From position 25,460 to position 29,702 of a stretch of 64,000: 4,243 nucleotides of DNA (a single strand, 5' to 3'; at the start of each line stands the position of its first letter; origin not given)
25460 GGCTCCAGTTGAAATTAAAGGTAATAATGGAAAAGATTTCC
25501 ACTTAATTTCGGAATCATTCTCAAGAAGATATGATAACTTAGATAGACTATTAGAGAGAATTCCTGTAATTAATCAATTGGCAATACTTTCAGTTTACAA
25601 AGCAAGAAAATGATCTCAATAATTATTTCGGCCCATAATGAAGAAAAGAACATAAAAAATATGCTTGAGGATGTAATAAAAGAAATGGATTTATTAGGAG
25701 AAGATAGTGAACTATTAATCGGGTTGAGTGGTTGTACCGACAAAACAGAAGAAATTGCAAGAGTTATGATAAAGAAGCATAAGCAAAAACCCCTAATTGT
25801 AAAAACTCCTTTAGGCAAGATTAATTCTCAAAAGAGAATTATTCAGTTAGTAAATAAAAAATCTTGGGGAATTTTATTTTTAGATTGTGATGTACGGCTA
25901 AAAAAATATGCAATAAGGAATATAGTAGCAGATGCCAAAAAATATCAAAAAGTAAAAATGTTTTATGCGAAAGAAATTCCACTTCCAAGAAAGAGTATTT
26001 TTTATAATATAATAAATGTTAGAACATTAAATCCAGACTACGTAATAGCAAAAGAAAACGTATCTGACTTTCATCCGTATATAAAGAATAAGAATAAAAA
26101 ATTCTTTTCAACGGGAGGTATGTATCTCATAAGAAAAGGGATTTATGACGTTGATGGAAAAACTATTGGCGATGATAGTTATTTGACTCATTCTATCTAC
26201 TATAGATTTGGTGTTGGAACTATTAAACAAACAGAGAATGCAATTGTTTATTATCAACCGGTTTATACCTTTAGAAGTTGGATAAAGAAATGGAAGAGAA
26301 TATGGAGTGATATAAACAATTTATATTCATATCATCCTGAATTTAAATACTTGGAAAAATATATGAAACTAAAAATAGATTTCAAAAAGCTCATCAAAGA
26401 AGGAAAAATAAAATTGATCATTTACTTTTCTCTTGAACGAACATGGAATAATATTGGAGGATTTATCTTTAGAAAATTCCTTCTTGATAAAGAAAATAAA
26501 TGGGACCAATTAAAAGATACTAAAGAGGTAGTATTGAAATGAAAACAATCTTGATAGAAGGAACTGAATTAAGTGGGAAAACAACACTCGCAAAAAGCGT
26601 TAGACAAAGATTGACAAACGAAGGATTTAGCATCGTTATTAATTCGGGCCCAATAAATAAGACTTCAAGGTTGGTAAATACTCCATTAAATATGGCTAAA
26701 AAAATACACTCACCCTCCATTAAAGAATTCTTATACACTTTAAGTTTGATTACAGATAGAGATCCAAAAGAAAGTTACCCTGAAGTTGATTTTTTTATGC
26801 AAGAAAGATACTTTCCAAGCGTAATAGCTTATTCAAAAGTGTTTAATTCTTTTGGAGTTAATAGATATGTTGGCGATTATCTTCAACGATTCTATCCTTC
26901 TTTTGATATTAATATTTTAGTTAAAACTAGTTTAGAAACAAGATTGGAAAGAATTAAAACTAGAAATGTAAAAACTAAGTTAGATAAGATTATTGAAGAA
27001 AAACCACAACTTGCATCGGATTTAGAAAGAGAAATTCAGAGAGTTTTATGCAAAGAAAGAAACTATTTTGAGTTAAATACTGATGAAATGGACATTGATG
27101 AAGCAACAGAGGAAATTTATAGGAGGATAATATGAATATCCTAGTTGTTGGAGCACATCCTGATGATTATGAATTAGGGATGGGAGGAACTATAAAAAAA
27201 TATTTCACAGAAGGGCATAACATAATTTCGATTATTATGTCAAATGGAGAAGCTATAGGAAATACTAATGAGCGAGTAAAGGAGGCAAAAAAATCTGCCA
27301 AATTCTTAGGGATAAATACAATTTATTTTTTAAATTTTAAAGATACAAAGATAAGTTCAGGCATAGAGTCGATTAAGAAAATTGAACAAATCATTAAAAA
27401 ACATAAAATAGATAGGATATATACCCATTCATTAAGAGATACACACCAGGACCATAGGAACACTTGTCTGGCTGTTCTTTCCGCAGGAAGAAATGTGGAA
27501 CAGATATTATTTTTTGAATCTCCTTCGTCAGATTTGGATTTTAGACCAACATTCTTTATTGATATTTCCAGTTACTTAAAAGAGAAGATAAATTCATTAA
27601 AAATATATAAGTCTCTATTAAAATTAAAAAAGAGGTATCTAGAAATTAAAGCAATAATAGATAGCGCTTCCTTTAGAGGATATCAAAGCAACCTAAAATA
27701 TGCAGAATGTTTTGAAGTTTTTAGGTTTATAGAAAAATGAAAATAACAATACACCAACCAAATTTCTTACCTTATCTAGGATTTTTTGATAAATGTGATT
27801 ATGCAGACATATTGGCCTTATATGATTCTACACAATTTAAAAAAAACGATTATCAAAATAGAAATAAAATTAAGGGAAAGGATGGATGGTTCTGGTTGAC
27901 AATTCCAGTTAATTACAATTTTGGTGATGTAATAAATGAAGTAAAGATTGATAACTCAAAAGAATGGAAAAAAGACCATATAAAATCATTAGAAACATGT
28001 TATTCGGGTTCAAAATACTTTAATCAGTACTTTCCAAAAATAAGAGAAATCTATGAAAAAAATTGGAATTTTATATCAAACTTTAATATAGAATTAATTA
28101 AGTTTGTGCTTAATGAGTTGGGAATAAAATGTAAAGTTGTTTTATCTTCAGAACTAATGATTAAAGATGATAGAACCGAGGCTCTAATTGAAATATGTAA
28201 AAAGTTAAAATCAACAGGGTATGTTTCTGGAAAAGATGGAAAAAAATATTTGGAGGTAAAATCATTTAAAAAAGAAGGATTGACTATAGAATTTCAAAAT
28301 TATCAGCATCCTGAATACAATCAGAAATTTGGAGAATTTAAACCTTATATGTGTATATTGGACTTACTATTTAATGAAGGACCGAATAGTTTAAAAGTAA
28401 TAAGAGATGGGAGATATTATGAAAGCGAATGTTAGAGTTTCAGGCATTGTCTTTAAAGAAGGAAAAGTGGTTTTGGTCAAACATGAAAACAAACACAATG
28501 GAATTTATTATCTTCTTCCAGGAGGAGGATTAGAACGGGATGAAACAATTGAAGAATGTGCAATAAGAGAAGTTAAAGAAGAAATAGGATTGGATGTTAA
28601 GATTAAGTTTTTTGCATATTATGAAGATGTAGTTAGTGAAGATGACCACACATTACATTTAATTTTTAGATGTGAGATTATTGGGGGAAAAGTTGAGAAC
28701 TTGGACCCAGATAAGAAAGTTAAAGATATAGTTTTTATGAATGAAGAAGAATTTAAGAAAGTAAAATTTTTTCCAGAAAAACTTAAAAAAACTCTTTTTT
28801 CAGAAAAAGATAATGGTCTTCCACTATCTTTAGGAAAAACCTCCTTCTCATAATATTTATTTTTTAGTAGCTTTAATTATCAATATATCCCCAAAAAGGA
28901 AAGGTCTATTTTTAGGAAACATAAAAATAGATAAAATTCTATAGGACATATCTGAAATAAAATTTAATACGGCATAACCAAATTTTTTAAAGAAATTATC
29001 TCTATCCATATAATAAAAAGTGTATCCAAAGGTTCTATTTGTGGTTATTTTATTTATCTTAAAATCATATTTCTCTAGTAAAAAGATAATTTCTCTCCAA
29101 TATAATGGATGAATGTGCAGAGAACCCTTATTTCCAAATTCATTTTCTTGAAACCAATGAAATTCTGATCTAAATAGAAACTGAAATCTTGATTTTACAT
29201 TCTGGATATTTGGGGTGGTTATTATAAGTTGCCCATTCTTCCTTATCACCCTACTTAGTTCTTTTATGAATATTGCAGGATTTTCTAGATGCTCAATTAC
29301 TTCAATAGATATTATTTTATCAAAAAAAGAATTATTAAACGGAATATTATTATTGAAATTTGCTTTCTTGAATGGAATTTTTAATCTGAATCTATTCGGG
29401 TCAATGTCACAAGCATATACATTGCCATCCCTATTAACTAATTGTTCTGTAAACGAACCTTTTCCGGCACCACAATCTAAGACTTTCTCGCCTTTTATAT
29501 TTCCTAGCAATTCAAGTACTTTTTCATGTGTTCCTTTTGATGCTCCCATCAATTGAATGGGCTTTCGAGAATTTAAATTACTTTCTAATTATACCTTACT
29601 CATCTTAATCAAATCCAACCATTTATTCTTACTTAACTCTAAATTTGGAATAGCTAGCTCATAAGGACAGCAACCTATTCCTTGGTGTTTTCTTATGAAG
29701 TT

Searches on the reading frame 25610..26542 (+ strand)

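Call 17: search_protein_families(library=pfam, proteins=[window:25610-26542:+], max_evalue=0.00001)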
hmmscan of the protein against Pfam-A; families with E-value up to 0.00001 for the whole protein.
window:25610-26542:+ (310 aa): 1 family
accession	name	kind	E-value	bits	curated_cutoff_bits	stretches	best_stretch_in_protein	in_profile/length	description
PF00535.33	Glycos_transf_2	-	5.4e-11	43.1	23.3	1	3-115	1-111/168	Glycosyl transferase family 2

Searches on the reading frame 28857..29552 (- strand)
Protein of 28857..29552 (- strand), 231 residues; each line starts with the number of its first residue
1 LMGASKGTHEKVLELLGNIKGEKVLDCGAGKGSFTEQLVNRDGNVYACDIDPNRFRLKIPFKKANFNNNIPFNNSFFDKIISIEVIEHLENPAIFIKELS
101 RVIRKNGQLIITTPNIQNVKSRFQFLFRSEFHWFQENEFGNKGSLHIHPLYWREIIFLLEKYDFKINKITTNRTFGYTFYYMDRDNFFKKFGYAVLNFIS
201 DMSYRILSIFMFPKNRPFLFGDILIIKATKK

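Call 18: search_protein_families(library=ncbifam, proteins=[window:28857-29552:-], max_evalue=0.00001)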
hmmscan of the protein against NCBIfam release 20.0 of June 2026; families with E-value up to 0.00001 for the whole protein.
window:28857-29552:- (231 aa): 10 families
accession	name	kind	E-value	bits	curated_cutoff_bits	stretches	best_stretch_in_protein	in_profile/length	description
TIGR01983.1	UbiG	equivalog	9.7e-12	44.7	102.95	1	17-130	46-169/228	bifunctional 2-polyprenyl-6-hydroxyphenol methylase/3-demethylubiquinol 3-O-methyltransferase UbiG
NF045667.1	MTase_DVU1556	equivalog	3.2e-10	39.8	155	1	10-112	12-120/213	DVU_1556 family methyltransferase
NF011650.0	PRK15068.1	equivalog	2.7e-08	33.1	209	1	8-118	110-232/324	tRNA 5-methoxyuridine(34)/uridine 5-oxyacetic acid(34) synthase CmoB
TIGR00452.1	TIGR00452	equivalog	5.2e-08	32.1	275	1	9-118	106-226/316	tRNA 5-methoxyuridine(34)/uridine 5-oxyacetic acid(34) synthase CmoB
TIGR02072.1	BioC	equivalog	6.7e-08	32.6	184.95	1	11-120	22-141/244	malonyl-ACP O-methyltransferase BioC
NF043040.1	corrin_prot_MT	hypoth_equivalog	1.6e-07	31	180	1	3-111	25-147/216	corrinoid protein-associated methyltransferase CpaM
NF001241.0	PRK00216.1-2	equivalog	1.7e-07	31.1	327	1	3-113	34-149/231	demethylmenaquinone methyltransferase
NF000499.2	Erm23S_rRNA_broad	equivalog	3.5e-07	29.9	212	1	6-56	9-59/244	23S ribosomal RNA methyltransferase Erm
TIGR02021.1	BchM-ChlM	equivalog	2.3e-06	27.2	158.9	1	8-55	40-89/218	magnesium protoporphyrin IX methyltransferase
TIGR04345.1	ovoA_Cterm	equivalog_domain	8.2e-06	25.5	170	0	51-115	110-173/242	putative 4-mercaptohistidine N1-methyltransferase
